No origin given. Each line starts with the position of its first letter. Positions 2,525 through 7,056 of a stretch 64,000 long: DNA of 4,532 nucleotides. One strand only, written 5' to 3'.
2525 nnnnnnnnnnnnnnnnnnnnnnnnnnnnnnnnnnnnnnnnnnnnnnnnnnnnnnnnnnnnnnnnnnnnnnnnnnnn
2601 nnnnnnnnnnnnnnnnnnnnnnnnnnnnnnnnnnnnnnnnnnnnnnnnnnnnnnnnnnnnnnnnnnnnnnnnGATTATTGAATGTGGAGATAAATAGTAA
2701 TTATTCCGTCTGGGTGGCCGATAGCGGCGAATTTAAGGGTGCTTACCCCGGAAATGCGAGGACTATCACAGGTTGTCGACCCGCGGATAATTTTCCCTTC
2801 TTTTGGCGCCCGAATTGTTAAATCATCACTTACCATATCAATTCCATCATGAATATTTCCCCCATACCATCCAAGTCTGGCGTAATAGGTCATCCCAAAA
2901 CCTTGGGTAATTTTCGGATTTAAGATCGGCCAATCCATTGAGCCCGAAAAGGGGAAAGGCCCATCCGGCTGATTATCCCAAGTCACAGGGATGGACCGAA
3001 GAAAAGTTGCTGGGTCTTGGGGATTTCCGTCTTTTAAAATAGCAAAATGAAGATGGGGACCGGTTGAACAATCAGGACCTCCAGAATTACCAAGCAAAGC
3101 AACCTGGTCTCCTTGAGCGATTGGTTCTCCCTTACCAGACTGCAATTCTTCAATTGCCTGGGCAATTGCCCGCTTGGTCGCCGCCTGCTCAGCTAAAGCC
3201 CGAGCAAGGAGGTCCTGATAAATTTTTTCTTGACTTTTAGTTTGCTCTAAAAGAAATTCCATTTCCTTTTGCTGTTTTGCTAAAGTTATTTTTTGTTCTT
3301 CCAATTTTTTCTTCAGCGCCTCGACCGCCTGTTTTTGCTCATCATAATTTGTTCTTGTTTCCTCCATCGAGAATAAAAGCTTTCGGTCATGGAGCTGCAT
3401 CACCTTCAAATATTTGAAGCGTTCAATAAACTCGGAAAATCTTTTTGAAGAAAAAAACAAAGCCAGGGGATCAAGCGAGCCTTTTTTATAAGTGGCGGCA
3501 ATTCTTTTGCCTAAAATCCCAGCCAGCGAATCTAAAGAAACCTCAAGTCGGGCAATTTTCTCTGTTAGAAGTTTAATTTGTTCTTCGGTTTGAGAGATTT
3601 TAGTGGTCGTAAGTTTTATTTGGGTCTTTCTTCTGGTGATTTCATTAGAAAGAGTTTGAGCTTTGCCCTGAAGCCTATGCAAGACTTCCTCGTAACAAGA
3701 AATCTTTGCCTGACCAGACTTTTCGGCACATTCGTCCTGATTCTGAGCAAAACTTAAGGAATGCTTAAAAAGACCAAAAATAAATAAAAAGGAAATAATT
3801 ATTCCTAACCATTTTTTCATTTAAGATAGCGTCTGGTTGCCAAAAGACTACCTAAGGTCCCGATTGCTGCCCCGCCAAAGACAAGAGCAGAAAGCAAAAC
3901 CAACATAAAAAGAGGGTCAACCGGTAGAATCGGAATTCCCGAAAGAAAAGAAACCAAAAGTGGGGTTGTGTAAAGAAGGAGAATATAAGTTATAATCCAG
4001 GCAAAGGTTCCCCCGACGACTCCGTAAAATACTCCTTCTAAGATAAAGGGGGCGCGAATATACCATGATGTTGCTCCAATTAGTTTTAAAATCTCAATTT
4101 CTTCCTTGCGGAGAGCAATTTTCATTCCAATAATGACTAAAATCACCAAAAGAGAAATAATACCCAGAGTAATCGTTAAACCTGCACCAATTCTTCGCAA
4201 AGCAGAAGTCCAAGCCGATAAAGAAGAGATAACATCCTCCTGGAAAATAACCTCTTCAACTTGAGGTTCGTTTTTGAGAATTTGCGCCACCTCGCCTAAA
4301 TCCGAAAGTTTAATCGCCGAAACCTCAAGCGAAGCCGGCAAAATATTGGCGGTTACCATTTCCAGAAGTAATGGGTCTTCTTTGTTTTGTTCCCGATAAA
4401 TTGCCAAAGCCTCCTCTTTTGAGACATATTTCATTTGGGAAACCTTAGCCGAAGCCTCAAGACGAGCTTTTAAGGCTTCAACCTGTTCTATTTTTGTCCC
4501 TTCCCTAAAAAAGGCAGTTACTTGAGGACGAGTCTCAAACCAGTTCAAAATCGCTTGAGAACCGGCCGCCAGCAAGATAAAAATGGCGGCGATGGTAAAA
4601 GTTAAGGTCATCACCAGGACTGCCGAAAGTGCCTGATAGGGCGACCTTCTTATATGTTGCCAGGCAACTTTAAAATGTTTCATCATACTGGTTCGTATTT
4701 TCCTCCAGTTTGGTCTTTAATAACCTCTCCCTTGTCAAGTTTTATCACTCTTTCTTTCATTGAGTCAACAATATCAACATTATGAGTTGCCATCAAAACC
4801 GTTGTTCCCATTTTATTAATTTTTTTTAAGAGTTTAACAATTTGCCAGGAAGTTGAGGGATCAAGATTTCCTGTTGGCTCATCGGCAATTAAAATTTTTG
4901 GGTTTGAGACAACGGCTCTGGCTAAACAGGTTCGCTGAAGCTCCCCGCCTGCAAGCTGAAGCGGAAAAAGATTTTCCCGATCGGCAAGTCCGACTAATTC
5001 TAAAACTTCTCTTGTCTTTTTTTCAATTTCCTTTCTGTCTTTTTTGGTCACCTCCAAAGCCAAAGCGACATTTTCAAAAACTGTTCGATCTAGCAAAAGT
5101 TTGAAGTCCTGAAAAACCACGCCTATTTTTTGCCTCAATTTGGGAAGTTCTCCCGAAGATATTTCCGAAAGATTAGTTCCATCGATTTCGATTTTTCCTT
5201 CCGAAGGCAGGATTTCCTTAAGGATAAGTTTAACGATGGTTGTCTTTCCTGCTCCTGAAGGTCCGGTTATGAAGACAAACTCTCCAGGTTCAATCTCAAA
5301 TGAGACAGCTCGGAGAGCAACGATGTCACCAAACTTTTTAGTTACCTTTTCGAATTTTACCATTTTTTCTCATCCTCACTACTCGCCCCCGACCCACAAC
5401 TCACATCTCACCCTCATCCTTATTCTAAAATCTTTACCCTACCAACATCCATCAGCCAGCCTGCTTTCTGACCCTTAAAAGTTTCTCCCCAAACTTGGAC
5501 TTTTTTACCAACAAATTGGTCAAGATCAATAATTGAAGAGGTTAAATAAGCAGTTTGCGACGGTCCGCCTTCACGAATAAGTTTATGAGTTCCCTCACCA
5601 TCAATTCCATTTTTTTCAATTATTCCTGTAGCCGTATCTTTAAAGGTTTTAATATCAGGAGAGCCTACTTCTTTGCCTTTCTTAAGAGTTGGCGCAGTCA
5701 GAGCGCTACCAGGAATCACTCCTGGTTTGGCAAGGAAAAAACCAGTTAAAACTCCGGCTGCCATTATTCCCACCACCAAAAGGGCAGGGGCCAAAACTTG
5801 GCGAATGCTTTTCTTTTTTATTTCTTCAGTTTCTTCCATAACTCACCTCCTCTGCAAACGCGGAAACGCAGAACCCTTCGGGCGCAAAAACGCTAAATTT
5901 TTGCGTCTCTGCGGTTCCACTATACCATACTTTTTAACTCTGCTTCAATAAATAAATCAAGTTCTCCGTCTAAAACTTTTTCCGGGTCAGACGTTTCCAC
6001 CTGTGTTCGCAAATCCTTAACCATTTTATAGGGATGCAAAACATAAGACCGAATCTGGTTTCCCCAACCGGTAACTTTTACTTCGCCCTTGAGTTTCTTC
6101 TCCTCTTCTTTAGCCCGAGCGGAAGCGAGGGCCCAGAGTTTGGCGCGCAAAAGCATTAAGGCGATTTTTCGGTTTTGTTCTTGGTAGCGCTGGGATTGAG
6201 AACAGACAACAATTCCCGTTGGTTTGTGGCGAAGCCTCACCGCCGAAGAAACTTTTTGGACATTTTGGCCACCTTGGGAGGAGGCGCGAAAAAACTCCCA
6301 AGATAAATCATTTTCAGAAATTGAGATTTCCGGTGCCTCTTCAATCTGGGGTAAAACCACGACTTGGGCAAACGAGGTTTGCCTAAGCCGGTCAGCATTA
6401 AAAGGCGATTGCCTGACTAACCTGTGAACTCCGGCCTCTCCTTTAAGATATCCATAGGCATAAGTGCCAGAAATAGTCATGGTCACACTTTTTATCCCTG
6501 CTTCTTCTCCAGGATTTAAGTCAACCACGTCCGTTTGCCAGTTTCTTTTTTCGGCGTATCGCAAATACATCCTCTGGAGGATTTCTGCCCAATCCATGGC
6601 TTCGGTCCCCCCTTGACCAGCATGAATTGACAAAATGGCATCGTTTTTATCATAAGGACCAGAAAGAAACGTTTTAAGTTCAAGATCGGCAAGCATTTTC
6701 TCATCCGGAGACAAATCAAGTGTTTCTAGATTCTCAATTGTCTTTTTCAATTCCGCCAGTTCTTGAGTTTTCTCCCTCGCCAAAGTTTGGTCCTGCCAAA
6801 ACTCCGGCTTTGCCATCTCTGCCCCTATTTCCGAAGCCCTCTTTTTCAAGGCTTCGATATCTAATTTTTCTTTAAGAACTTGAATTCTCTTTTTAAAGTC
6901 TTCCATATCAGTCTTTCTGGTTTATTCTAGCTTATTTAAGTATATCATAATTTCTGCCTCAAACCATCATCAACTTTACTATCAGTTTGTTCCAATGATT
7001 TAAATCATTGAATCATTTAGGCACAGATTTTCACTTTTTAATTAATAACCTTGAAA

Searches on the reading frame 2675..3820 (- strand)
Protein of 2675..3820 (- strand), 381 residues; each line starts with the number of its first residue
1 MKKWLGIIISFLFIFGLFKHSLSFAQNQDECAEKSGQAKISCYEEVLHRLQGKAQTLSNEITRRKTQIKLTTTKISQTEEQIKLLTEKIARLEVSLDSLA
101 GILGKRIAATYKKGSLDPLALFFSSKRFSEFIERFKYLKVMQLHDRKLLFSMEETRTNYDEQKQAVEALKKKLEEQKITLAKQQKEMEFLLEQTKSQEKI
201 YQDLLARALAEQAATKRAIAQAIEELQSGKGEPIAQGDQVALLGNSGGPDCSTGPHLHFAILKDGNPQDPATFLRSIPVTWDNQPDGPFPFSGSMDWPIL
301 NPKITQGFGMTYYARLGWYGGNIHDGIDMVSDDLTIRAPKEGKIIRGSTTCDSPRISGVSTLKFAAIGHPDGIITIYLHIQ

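Call 21: search_protein_families(library=pfam, proteins=[window:2675-3820:-])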
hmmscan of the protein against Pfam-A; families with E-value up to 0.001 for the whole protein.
window:2675-3820:- (381 aa): 2 families
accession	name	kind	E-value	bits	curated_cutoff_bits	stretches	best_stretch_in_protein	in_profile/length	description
PF01551.29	Peptidase_M23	-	9.7e-11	42.2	28.7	1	226-270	55-96/96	Peptidase family M23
PF24568.1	CC_PcsB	-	0.00019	21.7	27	1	89-155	1-68/75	Peptidoglycan hydrolase PcsB, coiled-coil domain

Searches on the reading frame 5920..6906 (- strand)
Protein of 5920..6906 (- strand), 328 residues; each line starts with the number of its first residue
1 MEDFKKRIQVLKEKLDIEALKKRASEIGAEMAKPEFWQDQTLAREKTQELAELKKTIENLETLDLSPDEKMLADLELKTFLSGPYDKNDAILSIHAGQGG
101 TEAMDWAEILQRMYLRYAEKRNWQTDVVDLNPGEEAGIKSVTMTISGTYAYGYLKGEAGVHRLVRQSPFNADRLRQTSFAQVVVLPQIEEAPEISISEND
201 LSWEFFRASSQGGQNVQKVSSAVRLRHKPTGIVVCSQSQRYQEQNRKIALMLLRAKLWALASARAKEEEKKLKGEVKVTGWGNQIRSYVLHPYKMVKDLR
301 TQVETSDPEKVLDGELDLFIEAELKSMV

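Call 21: search_protein_families(library=pfam, proteins=[window:5920-6906:-])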
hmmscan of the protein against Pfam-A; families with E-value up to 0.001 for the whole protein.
window:5920-6906:- (328 aa): 3 families
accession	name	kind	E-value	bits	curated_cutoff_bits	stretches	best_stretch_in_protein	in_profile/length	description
PF03462.23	PCRF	-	4e-48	164.3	24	1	70-182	78-194/194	PCRF domain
PF00472.26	RF-1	-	3e-33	114.7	35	1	193-300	4-116/116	RF-1 domain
PF16326.10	ABC_tran_CTD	-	1.7e-05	25.4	32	1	16-61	16-61/69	ABC transporter C-terminal domain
